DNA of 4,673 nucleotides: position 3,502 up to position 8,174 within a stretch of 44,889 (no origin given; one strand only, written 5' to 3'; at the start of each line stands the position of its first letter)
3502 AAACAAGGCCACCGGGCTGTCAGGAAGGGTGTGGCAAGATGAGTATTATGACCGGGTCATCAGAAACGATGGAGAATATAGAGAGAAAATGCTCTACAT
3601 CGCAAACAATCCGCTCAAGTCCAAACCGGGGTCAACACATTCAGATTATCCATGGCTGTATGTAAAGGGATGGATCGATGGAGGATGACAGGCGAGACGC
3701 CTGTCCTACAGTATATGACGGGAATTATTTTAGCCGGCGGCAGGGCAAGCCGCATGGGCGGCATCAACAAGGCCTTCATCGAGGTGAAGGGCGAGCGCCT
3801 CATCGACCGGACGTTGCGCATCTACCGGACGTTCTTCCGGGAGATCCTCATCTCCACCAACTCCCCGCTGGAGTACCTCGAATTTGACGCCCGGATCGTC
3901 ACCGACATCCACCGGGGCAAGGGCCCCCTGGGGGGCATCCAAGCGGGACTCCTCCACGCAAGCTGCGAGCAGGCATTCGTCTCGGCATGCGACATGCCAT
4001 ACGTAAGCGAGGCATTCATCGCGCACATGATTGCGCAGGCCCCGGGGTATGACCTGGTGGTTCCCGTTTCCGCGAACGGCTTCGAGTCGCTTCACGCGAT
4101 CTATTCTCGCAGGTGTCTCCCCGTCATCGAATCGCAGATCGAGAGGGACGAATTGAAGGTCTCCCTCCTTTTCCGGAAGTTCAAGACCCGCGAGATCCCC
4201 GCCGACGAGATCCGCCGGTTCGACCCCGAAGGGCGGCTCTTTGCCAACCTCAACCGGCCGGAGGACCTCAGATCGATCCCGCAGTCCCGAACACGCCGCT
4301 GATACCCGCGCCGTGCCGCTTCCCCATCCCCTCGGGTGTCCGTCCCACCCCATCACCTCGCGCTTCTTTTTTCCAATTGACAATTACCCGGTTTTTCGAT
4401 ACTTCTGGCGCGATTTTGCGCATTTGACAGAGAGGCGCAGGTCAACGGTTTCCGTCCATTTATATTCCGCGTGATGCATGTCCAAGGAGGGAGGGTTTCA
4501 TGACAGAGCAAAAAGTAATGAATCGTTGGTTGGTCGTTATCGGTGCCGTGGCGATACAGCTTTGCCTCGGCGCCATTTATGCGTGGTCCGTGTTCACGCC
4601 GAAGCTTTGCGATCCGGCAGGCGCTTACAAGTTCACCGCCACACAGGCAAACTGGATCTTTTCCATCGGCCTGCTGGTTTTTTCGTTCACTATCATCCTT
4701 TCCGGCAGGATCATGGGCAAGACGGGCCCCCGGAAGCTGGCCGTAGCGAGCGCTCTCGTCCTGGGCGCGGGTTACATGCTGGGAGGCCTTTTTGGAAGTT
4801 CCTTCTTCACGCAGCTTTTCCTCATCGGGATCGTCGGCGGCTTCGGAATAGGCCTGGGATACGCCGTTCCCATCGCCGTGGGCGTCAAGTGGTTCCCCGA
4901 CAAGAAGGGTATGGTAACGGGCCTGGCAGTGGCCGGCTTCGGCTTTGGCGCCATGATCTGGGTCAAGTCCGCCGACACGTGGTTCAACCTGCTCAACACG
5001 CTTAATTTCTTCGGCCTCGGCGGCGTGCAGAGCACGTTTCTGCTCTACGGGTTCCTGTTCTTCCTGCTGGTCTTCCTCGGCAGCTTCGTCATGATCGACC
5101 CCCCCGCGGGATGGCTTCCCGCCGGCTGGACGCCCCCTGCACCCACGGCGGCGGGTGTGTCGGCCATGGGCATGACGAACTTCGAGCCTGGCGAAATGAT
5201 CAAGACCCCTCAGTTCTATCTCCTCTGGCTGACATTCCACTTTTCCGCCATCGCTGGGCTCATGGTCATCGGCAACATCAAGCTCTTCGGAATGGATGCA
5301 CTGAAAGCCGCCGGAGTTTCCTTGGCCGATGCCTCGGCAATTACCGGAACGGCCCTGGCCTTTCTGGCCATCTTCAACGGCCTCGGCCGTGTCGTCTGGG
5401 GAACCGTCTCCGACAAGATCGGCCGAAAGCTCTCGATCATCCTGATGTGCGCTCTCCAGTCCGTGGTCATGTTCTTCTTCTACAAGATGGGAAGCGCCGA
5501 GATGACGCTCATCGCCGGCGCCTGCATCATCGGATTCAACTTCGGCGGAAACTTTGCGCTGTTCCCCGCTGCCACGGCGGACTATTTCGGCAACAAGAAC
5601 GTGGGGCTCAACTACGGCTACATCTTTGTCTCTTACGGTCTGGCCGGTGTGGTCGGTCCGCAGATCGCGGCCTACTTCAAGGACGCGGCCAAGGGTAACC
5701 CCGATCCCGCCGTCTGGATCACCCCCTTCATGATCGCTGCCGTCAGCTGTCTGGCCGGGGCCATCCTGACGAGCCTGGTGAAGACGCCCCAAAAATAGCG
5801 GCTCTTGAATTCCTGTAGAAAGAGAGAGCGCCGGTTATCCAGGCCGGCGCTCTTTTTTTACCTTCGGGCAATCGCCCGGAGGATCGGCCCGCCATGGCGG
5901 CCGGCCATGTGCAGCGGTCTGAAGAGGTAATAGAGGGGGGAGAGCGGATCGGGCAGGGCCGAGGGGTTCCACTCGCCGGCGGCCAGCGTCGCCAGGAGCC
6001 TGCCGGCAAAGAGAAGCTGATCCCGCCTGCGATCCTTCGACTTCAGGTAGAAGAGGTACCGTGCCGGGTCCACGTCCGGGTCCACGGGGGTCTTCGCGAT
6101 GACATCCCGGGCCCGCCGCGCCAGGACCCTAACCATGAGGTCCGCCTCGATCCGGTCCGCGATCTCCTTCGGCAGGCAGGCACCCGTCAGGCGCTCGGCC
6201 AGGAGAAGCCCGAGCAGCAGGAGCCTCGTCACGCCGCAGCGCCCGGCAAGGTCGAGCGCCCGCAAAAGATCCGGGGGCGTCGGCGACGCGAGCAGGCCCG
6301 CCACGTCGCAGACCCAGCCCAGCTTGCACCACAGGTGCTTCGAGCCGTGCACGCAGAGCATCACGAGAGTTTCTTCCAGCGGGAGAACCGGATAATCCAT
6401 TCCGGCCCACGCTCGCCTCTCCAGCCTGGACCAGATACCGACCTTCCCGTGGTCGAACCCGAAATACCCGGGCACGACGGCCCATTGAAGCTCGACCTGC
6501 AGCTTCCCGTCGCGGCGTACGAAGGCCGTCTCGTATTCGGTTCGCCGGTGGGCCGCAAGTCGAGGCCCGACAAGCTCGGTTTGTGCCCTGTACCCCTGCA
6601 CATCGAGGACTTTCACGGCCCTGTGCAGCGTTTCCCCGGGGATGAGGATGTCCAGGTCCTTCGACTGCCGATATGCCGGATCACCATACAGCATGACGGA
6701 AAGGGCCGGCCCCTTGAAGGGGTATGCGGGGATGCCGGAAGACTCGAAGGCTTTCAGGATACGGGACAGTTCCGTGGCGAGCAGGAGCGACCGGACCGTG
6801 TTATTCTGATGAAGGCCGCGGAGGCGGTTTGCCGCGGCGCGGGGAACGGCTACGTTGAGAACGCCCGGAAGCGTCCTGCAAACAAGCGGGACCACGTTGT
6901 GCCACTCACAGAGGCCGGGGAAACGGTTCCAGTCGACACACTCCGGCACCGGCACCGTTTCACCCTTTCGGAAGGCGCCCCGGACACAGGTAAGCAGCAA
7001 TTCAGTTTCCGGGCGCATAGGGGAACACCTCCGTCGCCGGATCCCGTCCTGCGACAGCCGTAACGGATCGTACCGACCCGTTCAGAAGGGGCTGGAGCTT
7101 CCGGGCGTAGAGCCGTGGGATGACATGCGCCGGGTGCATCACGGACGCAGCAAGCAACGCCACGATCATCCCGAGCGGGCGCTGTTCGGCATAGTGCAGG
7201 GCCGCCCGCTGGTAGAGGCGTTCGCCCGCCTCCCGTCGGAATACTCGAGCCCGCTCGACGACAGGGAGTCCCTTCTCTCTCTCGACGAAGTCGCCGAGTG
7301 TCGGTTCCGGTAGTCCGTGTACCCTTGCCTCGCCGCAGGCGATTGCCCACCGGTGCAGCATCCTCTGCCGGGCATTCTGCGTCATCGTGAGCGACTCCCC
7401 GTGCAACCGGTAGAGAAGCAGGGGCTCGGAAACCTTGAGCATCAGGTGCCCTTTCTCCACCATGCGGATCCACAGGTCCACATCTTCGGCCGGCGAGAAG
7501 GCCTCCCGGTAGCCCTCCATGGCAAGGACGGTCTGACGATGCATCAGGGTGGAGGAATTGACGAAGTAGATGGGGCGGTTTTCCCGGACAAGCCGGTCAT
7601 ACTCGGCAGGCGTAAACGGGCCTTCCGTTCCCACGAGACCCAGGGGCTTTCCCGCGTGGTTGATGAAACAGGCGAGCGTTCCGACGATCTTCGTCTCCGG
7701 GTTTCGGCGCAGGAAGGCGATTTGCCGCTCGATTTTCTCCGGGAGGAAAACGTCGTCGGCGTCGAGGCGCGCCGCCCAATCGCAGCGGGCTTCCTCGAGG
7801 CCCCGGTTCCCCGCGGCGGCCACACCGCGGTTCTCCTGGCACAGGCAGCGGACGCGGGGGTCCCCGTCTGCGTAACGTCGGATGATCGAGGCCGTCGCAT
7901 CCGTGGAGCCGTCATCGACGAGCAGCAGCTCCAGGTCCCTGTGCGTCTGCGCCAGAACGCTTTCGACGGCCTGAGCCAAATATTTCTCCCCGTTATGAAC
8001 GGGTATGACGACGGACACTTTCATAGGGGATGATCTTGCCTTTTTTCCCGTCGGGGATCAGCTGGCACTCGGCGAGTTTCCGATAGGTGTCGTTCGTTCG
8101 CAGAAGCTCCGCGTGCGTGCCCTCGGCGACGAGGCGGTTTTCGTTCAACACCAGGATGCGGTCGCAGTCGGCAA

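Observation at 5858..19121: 13.3-kb translationally coupled RiPP/mini-protein maturation operon with an unusual enzyme combination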

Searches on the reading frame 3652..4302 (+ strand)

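Call 62: search_protein_families(library=pfam, proteins=[window:3652-4302:+], max_evalue=0.00001)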
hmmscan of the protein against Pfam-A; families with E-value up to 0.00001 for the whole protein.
window:3652-4302:+ (216 aa): 1 family
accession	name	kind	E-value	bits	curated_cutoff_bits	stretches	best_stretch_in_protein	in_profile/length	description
PF12804.13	NTP_transf_3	-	1.1e-37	130.2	27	1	24-164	1-146/160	MobA-like NTP transferase domain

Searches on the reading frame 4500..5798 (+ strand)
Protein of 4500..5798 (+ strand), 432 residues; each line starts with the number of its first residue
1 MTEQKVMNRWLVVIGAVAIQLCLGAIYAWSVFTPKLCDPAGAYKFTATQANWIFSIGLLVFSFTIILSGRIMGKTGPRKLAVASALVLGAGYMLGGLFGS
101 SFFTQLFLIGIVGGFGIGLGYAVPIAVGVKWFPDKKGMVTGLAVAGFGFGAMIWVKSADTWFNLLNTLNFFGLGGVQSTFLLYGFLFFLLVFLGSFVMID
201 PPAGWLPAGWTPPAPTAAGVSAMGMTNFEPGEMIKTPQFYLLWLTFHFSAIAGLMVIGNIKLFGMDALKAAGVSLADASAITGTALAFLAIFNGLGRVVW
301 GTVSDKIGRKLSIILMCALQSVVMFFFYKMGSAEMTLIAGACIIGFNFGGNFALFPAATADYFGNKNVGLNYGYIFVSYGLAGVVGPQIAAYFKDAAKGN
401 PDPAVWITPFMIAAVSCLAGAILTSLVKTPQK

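Call 6: search_protein_families(library=ncbifam, proteins=[window:4500-5798:+], max_evalue=0.01)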
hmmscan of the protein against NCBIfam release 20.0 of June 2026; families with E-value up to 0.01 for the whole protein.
window:4500-5798:+ (432 aa): 6 families
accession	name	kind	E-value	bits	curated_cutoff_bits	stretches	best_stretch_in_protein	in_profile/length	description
NF049980.1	SfMCT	equivalog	1.4e-105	353.1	320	1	9-404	1-371/378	L-lactate MFS transporter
TIGR00890.1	2A0111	subfamily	4.9e-60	203.5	374.85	1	9-394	2-355/377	oxalate/formate antiport family MFS transporter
TIGR04259.1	oxa_formateAnti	equivalog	5.8e-50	170.3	335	1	9-429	1-393/405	oxalate/formate MFS antiporter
TIGR00883.1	2A0106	subfamily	2.3e-08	33.6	443.45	2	283-409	264-394/400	metabolite/H+ symporter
NF038246.1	bile_salt_MFS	equivalog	3.4e-08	32.8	400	1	41-400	34-383/408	conjugated bile salt MFS transporter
TIGR00891.1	2A0112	subfamily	2.5e-05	23.5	552.9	1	289-391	283-385/405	sialate:H+ symport family MFS transporter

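Call 7: search_protein_families(library=pfam, proteins=[window:4500-5798:+], max_evalue=0.01)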
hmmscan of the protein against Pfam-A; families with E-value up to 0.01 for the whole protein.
window:4500-5798:+ (432 aa): 1 family
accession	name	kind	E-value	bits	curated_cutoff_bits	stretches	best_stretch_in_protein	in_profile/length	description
PF07690.21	MFS_1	-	3.6e-31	108.8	33.4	2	28-326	11-284/347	Major Facilitator Superfamily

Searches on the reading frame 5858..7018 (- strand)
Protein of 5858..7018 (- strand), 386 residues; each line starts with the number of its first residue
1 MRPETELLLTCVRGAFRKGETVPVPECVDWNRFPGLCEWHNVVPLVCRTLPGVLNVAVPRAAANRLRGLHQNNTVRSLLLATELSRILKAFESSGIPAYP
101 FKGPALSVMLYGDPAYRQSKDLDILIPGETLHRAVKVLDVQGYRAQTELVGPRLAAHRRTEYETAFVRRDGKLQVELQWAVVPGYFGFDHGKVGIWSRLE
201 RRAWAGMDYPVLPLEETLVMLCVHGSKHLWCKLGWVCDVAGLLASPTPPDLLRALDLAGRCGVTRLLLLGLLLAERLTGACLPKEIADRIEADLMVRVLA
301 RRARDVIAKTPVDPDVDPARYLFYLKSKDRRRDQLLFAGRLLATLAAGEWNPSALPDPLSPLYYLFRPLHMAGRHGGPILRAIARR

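Call 6: search_protein_families(library=ncbifam, proteins=[window:5858-7018:-], max_evalue=0.01)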
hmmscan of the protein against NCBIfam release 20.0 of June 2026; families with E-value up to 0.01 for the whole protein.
window:5858-7018:- (386 aa): 0 families

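Call 7: search_protein_families(library=pfam, proteins=[window:5858-7018:-], max_evalue=0.01)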
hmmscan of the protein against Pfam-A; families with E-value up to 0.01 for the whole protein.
window:5858-7018:- (386 aa): 1 family
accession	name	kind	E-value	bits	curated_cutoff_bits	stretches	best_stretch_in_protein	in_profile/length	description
PF14907.12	NTP_transf_5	-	2.7e-53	181.6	31.2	1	28-278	3-248/249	Uncharacterised nucleotidyltransferase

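Call 33: search_solved_structures(query=window:5858-7018:-, max_evalue=10)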
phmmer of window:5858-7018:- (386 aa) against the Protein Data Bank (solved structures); distinct sequences matched with E-value up to 10: 0.

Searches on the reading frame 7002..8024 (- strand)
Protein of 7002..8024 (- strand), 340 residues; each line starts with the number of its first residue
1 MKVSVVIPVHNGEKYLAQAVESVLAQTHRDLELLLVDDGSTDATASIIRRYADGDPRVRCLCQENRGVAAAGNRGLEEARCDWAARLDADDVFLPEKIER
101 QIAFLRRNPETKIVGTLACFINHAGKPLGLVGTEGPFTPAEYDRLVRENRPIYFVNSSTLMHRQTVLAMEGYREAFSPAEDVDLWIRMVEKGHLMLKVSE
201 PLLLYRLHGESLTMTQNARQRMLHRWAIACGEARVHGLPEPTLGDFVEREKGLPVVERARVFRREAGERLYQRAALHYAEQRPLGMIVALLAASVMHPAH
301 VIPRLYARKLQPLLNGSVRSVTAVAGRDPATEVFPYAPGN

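Call 6: search_protein_families(library=ncbifam, proteins=[window:7002-8024:-], max_evalue=0.01)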
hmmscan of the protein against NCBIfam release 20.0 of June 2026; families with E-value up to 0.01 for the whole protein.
window:7002-8024:- (340 aa): 26 families (the best 25 are shown)
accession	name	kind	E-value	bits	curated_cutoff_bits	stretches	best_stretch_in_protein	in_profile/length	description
NF053739.1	GlytfEpsEBac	equivalog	1.5e-34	119.3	450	1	2-206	2-203/265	glycosyltransferase EpsE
NF047683.1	TeichurnBiosyTuaG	equivalog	1.3e-30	106.8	400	1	2-215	7-213/252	teichuronic acid biosynthesis protein TuaG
NF007482.0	PRK10073.1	equivalog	1.5e-26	93.3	423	1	2-102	7-107/334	glycosyltransferase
TIGR03965.1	mycofact_glyco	equivalog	1.9e-21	76.5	280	1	2-195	75-270/467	mycofactocin biosynthesis glycosyltransferase MftF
NF041875.1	EPS_EpsD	equivalog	6.9e-20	71.7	370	1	3-193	1-194/325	exopolysaccharide biosynthesis glycosyltransferase EpsD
TIGR03937.1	PgaC_IcaA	equivalog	3.8e-17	62.3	422.3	1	2-111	46-156/407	poly-beta-1,6-N-acetyl-D-glucosamine synthase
NF041394.1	GtaseAglG_Halo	equivalog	2.3e-16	60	440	1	1-110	1-112/304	glucosyl-dolichyl phosphate glucuronosyltransferase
NF050050.1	ProtGlycPglI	equivalog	8.5e-16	58.2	500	1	2-106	3-109/306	GalNAc(5)-diNAcBac-PP-undecaprenol beta-1,3-glucosyltransferase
TIGR04283.1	glyco_like_mftF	equivalog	5.3e-15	55.6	182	1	3-196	1-177/221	TIGR04283 family arsenosugar biosynthesis glycosyltransferase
NF038302.1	EPS_HpsE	equivalog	5.7e-14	51.8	300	1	2-115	2-121/307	hormogonium polysaccharide biosynthesis glycosyltransferase HpsE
NF007986.1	PRK10714.1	equivalog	1.4e-11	44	529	1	2-116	7-124/316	undecaprenyl-phosphate 4-deoxy-4-formamido-L-arabinose transferase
NF047588.1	GlcsyltransPgfSStrep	equivalog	6.2e-10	38.8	500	1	1-102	1-107/308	glycosyltransferase PgfS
NF007453.0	PRK10018.1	equivalog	7e-09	35.7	382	1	3-106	8-112/280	colanic acid biosynthesis glycosyltransferase WcaA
TIGR04017.1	WcaA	equivalog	8.6e-09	35.4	495.75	1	3-100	7-105/279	colanic acid biosynthesis glycosyltransferase WcaA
TIGR03469.1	HpnB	hypoth_equivalog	2.5e-07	30.1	379.25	1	2-56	45-100/386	hopene-associated glycosyltransferase HpnB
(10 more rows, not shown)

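Call 7: search_protein_families(library=pfam, proteins=[window:7002-8024:-], max_evalue=0.01)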
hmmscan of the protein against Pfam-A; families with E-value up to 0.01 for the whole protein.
window:7002-8024:- (340 aa): 3 families
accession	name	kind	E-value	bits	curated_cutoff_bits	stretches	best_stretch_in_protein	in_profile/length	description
PF00535.33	Glycos_transf_2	-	3.2e-35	122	23.3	1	4-117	1-115/168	Glycosyl transferase family 2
PF13641.12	Glyco_tranf_2_3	-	2.6e-18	67.3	27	1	3-221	3-226/230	Glycosyltransferase like family 2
PF10111.15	Glyco_tranf_2_2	-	1.5e-17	64.5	27.3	1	4-214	1-224/276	Glycosyltransferase like family 2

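Call 56: search_solved_structures(query=window:7002-8024:-, max_evalue=0.001)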
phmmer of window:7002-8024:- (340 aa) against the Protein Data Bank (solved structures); distinct sequences matched with E-value up to 0.001: 26.
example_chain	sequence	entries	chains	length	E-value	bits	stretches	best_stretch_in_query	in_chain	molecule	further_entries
2z87_A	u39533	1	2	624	2.8e-27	99.1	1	3-216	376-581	Chondroitin synthase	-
2z86_A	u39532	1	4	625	2.8e-27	99.1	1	3-216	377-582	Chondroitin synthase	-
5hea_A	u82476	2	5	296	1.7e-16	63.6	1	3-93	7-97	Putative glycosyltransferase (GalT1)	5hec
3bcv_A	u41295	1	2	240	2.2e-16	63.3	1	2-93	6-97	Putative glycosyltransferase protein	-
6p61_A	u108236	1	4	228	2.5e-13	53.2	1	3-113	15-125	Glycosyltransferase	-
8vh7_A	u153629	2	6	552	3.8e-12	49.3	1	3-114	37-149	Heparosan synthase B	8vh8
8viw_A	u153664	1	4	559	3.8e-12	49.3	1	3-114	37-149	Heparosan synthase B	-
9omh_A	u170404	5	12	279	1.8e-11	47.1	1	3-98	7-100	Glycosyltransferase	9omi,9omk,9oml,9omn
9omj_A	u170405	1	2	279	1.8e-11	47.1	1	3-98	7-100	Glycosyltransferase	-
9omm_A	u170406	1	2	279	1.8e-11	47.1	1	3-98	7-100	Glycosyltransferase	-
1h7l_A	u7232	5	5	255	7.8e-11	45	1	2-167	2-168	SPORE COAT POLYSACCHARIDE BIOSYNTHESIS PROTEIN SPSA | PROTEIN (SPORE COAT POLYSACCHARIDE BIOSYNTHESIS PROTEIN SPSA)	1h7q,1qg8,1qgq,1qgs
9jma_A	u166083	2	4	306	4.2e-09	39.3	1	1-212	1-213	GalNAc(5)-diNAcBac-PP-undecaprenol beta-1,3-glucosyltransferase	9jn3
5tze_C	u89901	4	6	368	4.5e-09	39.2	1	1-138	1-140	Glycosyl transferase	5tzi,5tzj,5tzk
3l7i_A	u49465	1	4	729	6.9e-09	38.6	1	2-93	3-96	Teichoic acid biosynthesis protein F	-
3l7m_A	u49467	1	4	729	6.9e-09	38.6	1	2-93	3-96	Teichoic acid biosynthesis protein F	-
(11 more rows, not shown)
